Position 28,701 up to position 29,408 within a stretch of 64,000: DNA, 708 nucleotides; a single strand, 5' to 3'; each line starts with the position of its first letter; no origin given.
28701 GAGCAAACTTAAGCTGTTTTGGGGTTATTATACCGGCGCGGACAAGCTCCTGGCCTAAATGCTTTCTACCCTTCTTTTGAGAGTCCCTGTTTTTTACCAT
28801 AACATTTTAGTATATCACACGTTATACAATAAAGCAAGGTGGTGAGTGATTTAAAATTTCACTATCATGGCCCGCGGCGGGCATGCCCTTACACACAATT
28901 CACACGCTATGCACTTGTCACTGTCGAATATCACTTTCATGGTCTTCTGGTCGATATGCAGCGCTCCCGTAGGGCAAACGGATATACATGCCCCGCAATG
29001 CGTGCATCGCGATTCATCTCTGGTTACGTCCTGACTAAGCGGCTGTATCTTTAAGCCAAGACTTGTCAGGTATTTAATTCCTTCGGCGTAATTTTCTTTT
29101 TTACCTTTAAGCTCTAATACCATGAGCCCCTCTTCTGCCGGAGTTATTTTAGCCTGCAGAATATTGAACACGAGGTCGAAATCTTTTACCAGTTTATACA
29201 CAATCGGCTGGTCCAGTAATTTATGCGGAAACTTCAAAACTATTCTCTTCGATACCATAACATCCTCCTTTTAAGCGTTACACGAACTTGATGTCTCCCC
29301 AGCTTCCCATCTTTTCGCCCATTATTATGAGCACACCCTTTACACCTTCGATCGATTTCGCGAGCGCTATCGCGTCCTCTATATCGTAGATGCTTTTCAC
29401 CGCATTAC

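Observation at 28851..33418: Minimal HypF (Kae1-like domain only) in a hypF'-hypC-hypD-hypE operon coupled to COG2122/UPF0280 and NIL-ferredoxin genes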

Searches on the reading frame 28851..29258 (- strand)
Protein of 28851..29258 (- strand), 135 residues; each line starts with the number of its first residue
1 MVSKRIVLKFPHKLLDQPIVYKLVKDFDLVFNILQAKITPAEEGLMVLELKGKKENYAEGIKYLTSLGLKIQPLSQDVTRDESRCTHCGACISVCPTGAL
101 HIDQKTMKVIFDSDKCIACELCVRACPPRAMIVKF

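Call 3: search_protein_families(library=pfam, proteins=[window:28851-29258:-], max_evalue=0.01)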
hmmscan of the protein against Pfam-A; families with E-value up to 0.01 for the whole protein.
window:28851-29258:- (135 aa): 18 families
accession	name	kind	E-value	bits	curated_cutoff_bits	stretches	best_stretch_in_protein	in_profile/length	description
PF00037.32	Fer4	-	6.2e-17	61.1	21.1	2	79-100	2-23/24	4Fe-4S binding domain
PF12838.12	Fer4_7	-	1.2e-16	61.3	27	2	84-129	1-51/52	4Fe-4S dicluster domain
PF09383.16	NIL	-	1.5e-15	57.3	24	1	5-71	2-71/73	NIL domain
PF12837.12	Fer4_6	-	5.4e-14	51.8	25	2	78-100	2-24/24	4Fe-4S binding domain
PF12797.12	Fer4_2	-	3.3e-12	45.9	24.5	2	78-97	3-22/22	4Fe-4S binding domain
PF13187.11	Fer4_9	-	4.2e-12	46.3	27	2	84-130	1-51/52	4Fe-4S dicluster domain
PF13237.11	Fer4_10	-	3.5e-11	43.3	25.5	1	78-127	2-53/53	4Fe-4S dicluster domain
PF14697.11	Fer4_21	-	6.9e-10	39.4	35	1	81-128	4-53/59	4Fe-4S dicluster domain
PF12800.12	Fer4_4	-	1.2e-08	35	24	2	83-98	2-17/17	4Fe-4S binding domain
PF13183.11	Fer4_8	-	9.7e-08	32.9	27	1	78-98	47-67/68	4Fe-4S dicluster domain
PF13484.11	Fer4_16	-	1.6e-07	32.4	30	1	84-103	1-20/66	4Fe-4S double cluster binding domain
PF12798.12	Fer4_3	-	6.8e-06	27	27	1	85-99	1-15/15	4Fe-4S binding domain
PF13459.11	Fer4_15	-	6e-05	24.1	22.4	0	109-127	1-19/66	4Fe-4S single cluster domain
PF13247.11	Fer4_11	-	0.00013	22.6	26.2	1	83-130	8-58/100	4Fe-4S dicluster domain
PF13746.11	Fer4_18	-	0.00014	22.4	27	1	78-126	54-95/114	4Fe-4S dicluster domain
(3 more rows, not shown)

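Call 4: search_protein_families(library=ncbifam, proteins=[window:28851-29258:-], max_evalue=0.01)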
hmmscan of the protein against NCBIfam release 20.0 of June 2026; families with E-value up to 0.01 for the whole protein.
window:28851-29258:- (135 aa): 110 families (the best 25 are shown)
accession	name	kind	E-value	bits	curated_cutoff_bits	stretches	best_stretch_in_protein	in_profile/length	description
NF043039.1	HgcAB_like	equivalog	4e-14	53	285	1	44-131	266-349/350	HgcAB-like fusion protein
NF038196.1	ferrodoxin_EFR1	subfamily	5e-11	43.1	75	1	71-131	173-229/242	EFR1 family ferrodoxin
NF005504.0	PRK07118.1-3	equivalog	1.2e-10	41.2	437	1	30-129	86-186/293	Fe-S cluster domain-containing protein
TIGR00402.1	napF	equivalog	2.8e-10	40.3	102.2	1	73-131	25-84/149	ferredoxin-type protein NapF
NF040864.1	HgcB_ferredoxin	equivalog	3.6e-10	39.6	99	1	80-134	11-64/93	mercury methylation ferredoxin HgcB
NF042909.1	FMH_DH_FwdF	exception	3.7e-10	39.4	375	1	72-134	246-314/336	tungsten-dependent formylmethanofuran dehydrogenase subunit FwdF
NF041715.1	arsenate_red_ArrB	equivalog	3.8e-10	39.7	450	1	83-129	55-102/233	arsenate respiratory reductase iron-sulfur subunit ArrB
NF045797.1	DsrO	equivalog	3.8e-10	39.6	200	1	59-131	78-150/235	sulfate reduction electron transfer complex DsrMKJOP subunit DsrO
NF010369.0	PRK13795.1-4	equivalog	4.5e-10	38.4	1086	1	83-127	576-620/633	hypothetical protein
TIGR04041.1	activase_YjjW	hypoth_equivalog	4.7e-10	39.3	250.2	1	83-130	41-86/276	YjjW family glycine radical enzyme activase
TIGR02951.1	DMSO_dmsB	equivalog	6e-10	39.4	214.1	1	85-130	64-111/161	DMSO/selenate family reductase complex B subunit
TIGR03149.1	cyt_nit_nrfC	equivalog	8.9e-10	38.3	377.6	1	83-131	92-142/225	cytochrome c nitrite reductase Fe-S protein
TIGR04270.1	Rama_corrin_act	subfamily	1.7e-09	36.6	500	1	60-133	454-529/534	methylamine methyltransferase corrinoid protein reductive activase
NF043069.1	T4HPD_activ_SAM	equivalog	2.2e-09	37.1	425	1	72-130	40-96/299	trans-4-hydroxy-L-proline dehydratase activase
NF045874.1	Vhu_polyferre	exception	2.9e-09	36.2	600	1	82-133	127-176/381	F420-non-reducing hydrogenase associated-polyferredoxin VhuB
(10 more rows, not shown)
